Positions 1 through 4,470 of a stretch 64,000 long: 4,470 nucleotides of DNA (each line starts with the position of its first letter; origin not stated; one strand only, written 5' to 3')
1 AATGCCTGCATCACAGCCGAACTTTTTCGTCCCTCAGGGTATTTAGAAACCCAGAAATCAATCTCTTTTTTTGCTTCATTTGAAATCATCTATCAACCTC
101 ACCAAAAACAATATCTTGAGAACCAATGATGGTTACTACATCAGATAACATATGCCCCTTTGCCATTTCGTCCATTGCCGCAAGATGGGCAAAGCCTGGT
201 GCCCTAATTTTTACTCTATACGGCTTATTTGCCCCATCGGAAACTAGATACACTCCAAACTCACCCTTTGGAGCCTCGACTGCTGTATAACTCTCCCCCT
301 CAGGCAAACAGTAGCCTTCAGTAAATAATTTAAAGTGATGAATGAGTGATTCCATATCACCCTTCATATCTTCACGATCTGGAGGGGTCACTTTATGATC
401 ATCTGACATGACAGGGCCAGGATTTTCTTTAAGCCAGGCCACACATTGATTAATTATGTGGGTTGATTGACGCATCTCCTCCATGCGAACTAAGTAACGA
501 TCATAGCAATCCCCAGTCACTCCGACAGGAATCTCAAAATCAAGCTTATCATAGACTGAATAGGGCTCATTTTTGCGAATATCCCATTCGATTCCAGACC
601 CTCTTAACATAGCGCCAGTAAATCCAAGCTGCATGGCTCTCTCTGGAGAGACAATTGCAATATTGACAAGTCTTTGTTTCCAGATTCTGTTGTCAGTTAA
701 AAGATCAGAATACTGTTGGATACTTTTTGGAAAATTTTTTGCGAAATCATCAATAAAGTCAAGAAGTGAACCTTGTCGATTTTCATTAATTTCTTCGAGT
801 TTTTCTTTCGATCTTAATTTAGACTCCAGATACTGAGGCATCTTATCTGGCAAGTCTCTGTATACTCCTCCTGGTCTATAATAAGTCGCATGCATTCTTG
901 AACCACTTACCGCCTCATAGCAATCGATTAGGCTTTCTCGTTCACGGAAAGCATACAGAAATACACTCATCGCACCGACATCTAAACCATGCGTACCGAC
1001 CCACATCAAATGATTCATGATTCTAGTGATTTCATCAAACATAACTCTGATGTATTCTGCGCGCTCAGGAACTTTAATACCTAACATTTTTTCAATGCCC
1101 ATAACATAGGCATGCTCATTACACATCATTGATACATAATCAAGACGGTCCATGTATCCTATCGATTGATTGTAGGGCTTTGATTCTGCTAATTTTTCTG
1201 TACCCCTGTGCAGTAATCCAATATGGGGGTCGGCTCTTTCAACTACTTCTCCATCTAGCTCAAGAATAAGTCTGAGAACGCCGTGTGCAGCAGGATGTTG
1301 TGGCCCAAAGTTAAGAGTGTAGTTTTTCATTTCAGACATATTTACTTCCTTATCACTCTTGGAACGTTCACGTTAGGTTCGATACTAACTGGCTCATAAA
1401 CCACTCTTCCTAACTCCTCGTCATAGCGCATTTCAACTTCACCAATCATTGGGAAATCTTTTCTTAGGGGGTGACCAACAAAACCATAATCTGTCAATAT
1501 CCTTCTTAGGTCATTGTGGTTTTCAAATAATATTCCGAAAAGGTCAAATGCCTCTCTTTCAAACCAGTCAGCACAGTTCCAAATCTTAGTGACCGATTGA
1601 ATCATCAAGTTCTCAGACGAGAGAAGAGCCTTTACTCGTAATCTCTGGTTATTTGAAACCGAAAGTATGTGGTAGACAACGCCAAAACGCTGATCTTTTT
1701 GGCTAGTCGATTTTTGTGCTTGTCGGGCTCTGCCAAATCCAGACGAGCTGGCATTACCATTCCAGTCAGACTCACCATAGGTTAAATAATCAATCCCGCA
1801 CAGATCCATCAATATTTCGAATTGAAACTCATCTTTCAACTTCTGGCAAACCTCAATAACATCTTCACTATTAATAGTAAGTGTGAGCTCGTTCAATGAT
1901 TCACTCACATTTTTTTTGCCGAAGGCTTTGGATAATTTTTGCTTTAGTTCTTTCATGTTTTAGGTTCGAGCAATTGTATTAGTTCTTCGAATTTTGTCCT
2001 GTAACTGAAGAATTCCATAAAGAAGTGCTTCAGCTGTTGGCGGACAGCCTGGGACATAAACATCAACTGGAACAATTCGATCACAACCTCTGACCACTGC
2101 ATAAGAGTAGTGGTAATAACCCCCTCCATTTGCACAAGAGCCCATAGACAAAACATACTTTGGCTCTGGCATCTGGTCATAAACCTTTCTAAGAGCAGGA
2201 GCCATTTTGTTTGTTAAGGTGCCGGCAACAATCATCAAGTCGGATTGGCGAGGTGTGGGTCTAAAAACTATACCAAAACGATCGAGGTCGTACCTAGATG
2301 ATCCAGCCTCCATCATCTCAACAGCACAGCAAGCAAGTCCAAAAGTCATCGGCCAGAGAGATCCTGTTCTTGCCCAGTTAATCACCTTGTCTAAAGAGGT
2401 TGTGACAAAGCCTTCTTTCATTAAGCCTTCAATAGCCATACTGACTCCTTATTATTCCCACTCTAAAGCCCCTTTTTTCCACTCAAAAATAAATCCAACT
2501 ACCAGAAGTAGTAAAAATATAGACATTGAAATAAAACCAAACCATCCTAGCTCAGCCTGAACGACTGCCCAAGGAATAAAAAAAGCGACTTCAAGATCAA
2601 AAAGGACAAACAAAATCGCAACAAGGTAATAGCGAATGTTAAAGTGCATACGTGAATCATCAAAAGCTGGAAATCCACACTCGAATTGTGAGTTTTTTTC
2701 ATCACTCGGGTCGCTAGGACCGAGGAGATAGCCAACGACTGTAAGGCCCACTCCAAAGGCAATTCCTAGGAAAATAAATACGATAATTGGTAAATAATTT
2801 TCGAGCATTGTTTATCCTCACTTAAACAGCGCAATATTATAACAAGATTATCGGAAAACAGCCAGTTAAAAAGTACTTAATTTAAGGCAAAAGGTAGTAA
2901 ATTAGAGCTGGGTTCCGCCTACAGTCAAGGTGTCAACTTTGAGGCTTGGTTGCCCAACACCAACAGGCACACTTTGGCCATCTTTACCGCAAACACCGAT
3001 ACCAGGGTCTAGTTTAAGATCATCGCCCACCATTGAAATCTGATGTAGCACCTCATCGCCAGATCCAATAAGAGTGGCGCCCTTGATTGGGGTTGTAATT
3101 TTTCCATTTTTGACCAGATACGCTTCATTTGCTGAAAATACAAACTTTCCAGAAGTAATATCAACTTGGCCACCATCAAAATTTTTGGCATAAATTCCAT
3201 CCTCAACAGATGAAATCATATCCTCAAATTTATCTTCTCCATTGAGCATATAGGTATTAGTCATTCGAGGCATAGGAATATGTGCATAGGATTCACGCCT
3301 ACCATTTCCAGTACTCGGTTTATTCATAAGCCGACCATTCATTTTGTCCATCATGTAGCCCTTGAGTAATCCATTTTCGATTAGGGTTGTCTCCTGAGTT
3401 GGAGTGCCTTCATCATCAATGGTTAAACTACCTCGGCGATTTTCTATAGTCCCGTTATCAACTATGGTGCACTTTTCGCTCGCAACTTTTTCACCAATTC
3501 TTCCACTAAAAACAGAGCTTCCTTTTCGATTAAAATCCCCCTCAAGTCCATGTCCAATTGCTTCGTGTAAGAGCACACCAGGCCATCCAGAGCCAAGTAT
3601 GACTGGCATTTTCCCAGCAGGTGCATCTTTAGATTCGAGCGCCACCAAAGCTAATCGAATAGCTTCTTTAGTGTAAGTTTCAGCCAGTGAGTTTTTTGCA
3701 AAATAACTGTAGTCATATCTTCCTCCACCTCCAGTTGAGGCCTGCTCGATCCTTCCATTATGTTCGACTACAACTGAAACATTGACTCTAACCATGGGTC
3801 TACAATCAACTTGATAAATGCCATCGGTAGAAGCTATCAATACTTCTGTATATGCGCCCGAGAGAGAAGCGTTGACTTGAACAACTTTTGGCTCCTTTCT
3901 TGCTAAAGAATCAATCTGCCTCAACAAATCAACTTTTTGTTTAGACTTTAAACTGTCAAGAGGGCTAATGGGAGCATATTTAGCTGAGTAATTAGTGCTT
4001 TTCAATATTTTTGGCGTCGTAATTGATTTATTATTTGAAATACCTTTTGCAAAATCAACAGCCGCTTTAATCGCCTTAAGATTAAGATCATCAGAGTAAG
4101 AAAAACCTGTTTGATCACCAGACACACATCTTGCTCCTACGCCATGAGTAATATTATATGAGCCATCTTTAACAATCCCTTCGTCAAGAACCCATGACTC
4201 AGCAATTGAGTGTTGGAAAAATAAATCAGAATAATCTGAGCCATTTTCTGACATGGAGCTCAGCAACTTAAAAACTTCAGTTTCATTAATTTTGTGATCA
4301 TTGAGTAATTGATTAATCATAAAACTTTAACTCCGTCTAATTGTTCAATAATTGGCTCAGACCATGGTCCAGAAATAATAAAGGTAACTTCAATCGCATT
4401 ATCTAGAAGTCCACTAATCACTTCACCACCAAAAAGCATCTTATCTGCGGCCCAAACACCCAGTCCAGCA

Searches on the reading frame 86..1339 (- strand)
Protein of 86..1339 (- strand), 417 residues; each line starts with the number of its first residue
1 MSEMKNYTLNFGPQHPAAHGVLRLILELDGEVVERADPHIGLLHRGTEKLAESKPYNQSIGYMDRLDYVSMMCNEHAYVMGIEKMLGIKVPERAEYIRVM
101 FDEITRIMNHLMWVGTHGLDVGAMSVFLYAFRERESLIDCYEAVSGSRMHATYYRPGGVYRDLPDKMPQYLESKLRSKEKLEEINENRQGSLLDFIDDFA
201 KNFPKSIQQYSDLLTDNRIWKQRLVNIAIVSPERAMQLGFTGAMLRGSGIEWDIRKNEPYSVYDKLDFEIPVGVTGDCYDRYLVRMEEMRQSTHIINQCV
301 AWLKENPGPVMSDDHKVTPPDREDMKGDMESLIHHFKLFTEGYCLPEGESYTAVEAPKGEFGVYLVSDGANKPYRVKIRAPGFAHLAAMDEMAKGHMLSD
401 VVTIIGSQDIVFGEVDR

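Call 37: search_protein_families(library=pfam, proteins=[window:86-1339:-], max_evalue=1e-8)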
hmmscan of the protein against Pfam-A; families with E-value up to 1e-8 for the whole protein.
window:86-1339:- (417 aa): 1 family
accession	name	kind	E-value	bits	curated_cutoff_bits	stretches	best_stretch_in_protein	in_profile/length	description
PF00346.24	Complex1_49kDa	-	1.9e-118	394.9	24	2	191-417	47-271/271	Respiratory-chain NADH dehydrogenase, 49 Kd subunit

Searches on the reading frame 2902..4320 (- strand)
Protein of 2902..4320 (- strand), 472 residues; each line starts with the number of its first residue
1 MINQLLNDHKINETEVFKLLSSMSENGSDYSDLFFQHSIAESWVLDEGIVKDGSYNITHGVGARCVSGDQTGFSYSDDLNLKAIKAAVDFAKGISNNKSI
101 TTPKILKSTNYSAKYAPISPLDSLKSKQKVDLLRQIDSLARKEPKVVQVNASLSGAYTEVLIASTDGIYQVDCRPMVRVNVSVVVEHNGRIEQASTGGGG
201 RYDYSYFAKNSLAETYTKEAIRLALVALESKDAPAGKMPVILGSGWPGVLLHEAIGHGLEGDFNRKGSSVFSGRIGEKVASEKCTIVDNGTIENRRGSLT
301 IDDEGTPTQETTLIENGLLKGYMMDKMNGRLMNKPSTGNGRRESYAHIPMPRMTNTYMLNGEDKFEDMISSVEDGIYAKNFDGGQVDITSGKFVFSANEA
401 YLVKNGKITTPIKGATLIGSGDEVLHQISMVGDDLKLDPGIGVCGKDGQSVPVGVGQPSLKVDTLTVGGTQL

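Call 37: search_protein_families(library=pfam, proteins=[window:2902-4320:-], max_evalue=1e-8)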
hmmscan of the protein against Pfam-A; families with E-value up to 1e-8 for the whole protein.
window:2902-4320:- (472 aa): 3 families
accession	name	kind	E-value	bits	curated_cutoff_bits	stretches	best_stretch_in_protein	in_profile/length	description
PF19289.4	PmbA_TldD_3rd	-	1.1e-70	237.7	22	1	236-469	2-220/220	PmbA/TldA metallopeptidase C-terminal domain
PF19290.4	PmbA_TldD_2nd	-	1.8e-18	67.4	20.9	1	120-228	2-109/109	PmbA/TldA metallopeptidase central domain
PF01523.21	PmbA_TldD_1st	-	7.9e-11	42.4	20.9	1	32-92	2-62/65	PmbA/TldA metallopeptidase domain 1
